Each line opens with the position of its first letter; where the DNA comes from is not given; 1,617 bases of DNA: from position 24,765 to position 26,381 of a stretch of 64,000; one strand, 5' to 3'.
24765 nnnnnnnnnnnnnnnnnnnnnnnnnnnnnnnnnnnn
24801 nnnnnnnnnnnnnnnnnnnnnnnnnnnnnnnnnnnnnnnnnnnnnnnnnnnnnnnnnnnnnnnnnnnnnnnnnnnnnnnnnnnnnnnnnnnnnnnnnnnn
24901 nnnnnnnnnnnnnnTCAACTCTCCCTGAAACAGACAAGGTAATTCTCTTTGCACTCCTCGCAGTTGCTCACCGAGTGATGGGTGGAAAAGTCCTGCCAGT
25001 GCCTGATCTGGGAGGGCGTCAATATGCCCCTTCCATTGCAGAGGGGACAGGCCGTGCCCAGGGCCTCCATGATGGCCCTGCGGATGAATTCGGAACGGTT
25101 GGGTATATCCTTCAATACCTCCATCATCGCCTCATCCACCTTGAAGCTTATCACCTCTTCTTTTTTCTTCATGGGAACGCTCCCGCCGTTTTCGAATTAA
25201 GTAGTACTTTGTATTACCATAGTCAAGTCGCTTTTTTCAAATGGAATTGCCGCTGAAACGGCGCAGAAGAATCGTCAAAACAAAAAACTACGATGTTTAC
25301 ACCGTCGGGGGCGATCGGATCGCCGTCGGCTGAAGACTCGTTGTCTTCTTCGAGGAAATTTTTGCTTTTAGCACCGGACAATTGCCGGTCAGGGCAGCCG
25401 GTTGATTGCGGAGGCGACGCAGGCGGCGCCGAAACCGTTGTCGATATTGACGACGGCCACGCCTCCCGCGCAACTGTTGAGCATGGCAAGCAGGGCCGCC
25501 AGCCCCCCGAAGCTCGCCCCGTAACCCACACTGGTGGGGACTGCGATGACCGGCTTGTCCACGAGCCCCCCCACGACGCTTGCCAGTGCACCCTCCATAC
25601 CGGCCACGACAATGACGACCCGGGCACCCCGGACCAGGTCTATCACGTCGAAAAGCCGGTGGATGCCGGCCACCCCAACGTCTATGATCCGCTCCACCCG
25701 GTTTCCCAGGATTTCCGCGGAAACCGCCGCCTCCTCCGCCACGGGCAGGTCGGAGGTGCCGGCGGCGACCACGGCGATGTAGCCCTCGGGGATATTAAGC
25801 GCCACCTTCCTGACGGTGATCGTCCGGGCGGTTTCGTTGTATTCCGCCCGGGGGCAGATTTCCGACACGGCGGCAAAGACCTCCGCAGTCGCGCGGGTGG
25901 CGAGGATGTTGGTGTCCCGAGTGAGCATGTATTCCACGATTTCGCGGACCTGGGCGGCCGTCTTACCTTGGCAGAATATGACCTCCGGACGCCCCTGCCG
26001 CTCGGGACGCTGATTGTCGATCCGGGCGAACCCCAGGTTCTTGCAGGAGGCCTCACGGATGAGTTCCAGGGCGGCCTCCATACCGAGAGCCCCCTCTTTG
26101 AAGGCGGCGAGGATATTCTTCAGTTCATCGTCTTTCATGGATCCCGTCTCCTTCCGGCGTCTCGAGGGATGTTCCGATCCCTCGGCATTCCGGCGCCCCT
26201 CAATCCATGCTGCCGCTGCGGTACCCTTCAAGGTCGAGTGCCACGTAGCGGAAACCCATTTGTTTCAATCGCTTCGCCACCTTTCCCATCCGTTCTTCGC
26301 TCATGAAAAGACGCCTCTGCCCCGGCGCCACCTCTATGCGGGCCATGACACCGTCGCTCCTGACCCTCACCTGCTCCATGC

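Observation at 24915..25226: Small ribbon-helix-helix protein with a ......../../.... tail heading the znuACB operon: candidate new metal sensor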

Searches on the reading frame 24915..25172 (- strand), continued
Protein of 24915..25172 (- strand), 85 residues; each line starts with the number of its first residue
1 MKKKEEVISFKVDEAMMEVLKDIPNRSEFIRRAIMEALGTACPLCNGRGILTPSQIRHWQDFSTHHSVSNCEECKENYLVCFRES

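Call 72: search_protein_families(library=pfam, alignment_id=A2, max_evalue=0.01)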
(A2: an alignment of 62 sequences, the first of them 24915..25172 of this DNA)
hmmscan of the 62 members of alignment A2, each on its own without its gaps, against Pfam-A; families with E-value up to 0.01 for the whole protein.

A. member 1, window:24915-25172:- (85 aa): 2 families
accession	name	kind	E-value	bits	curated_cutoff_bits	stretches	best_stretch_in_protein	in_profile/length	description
PF01402.27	RHH_1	-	5.1e-05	23.5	20.5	1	8-38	2-37/39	Ribbon-helix-helix protein, copG family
PF00684.25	DnaJ_CXXCXGXG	-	0.008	16.9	32.7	0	40-76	16-49/65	DnaJ central domain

B. families by the number of members that match (of 62 scanned): 8 families
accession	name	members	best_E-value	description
PF01402.27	RHH_1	26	5.1e-05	Ribbon-helix-helix protein, copG family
PF00684.25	DnaJ_CXXCXGXG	19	0.00045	DnaJ central domain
PF24042.1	DUF7351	9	0.0024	Domain of unknown function (DUF7351)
PF14354.12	Lar_restr_allev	4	0.00095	Restriction alleviation protein Lar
PF15777.11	Anti-TRAP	4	0.0023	Tryptophan RNA-binding attenuator protein inhibitory protein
PF09723.15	Zn_ribbon_8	2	0.00072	Zinc ribbon domain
PF13451.12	zf_Tbcl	2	0.0079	Probable treble clef domain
PF14369.11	Zn_ribbon_19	1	0.0055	zinc-ribbon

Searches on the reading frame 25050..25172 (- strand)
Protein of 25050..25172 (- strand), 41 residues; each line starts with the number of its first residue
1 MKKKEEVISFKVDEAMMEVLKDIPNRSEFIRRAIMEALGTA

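Call 71: search_solved_structures(query=window:25050-25172:-, max_evalue=10, show_alignments=2)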
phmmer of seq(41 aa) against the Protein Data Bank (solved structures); distinct sequences matched with E-value up to 10: 7.
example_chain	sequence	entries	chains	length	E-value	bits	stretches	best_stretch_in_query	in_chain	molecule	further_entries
6ft5_A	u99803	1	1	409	5.2e-05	26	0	15-39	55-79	alphaRep A3_A3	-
3ltm_A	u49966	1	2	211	0.014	18.7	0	15-39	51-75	Alpha-Rep4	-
4jw3_C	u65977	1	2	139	0.016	18.6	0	18-39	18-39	Alpha-helical artificial proteins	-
3ltj_A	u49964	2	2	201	0.017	18.5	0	15-39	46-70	AlphaRep-4 | bA3-2: binder of A3 protein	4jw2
6fsq_A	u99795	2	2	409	0.17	15.5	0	15-39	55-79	alphaRep A3_bGFPD | A3_bGFPD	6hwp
4xl5_C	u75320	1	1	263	0.58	13.8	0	15-39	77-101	bGFP-A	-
6gwc_C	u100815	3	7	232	2.3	12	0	15-39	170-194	iE5 ALPHAREP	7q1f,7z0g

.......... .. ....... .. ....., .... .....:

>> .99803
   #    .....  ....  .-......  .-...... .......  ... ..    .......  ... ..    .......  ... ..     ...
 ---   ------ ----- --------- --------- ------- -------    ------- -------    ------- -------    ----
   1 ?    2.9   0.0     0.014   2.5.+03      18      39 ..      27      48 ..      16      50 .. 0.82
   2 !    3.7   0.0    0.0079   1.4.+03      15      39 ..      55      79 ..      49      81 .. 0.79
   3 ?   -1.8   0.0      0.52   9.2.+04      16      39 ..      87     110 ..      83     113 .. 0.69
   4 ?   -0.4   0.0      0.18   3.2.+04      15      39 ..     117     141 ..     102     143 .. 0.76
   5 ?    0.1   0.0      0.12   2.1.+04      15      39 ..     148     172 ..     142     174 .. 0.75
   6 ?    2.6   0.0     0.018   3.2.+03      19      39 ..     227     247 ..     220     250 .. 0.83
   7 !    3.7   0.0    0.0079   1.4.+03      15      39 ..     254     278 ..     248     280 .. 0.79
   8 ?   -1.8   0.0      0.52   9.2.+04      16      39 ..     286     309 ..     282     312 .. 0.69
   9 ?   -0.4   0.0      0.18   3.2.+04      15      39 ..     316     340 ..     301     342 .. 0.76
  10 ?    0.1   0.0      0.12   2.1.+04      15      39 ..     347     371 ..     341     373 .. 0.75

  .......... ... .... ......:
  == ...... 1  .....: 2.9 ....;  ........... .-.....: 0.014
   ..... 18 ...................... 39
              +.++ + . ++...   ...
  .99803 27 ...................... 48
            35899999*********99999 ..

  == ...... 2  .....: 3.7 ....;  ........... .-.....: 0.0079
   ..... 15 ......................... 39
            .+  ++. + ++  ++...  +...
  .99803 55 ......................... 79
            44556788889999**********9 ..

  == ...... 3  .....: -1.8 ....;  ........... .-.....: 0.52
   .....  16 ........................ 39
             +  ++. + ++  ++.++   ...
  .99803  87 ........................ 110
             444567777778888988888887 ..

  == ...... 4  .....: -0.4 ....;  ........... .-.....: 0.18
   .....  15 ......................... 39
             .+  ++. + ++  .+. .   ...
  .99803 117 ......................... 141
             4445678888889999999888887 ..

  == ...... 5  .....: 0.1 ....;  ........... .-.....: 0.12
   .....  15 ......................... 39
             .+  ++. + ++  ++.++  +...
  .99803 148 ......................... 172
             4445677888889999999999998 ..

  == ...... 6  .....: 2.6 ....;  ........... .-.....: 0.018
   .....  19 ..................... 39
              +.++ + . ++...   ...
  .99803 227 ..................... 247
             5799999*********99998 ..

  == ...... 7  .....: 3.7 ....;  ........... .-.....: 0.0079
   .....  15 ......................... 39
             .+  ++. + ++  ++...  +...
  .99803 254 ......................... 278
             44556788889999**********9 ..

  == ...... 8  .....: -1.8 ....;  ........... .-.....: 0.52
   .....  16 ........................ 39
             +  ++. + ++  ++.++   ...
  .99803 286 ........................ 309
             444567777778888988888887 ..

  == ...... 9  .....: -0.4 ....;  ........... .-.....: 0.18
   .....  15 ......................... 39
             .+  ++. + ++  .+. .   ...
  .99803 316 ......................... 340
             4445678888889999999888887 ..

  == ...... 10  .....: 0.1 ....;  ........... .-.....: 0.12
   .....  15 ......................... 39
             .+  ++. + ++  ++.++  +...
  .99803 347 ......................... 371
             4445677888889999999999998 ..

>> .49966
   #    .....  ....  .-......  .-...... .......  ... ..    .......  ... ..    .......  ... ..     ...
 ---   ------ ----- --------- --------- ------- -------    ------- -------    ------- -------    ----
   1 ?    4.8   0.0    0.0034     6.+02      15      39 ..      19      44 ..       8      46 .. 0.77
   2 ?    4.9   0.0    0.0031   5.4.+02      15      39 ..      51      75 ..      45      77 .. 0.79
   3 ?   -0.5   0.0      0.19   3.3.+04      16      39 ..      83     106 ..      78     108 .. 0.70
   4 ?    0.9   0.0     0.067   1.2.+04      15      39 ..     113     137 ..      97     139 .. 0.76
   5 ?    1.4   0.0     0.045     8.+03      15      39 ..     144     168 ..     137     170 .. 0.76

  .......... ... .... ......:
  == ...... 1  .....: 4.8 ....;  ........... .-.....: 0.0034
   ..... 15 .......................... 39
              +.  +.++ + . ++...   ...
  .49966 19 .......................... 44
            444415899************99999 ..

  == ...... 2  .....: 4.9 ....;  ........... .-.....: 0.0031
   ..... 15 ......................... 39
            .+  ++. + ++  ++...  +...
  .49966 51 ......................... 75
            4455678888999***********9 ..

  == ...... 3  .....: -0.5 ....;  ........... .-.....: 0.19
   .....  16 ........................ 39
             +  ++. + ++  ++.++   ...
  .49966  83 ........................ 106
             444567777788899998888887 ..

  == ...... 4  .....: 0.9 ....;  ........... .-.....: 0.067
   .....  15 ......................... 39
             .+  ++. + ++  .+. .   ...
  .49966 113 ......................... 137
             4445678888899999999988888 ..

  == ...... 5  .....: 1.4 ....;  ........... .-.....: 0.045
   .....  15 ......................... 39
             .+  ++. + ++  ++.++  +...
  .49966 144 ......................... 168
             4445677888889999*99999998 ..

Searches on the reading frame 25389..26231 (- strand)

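Call 3: search_protein_families(library=pfam, proteins=[window:25389-26231:-], max_evalue=0.1)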
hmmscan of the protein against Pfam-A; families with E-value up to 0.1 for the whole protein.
window:25389-26231:- (280 aa): 1 family
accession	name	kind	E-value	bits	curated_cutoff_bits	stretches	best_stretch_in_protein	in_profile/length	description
PF00731.26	AIRC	-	9.8e-14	51.6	30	1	152-276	2-126/148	AIR carboxylase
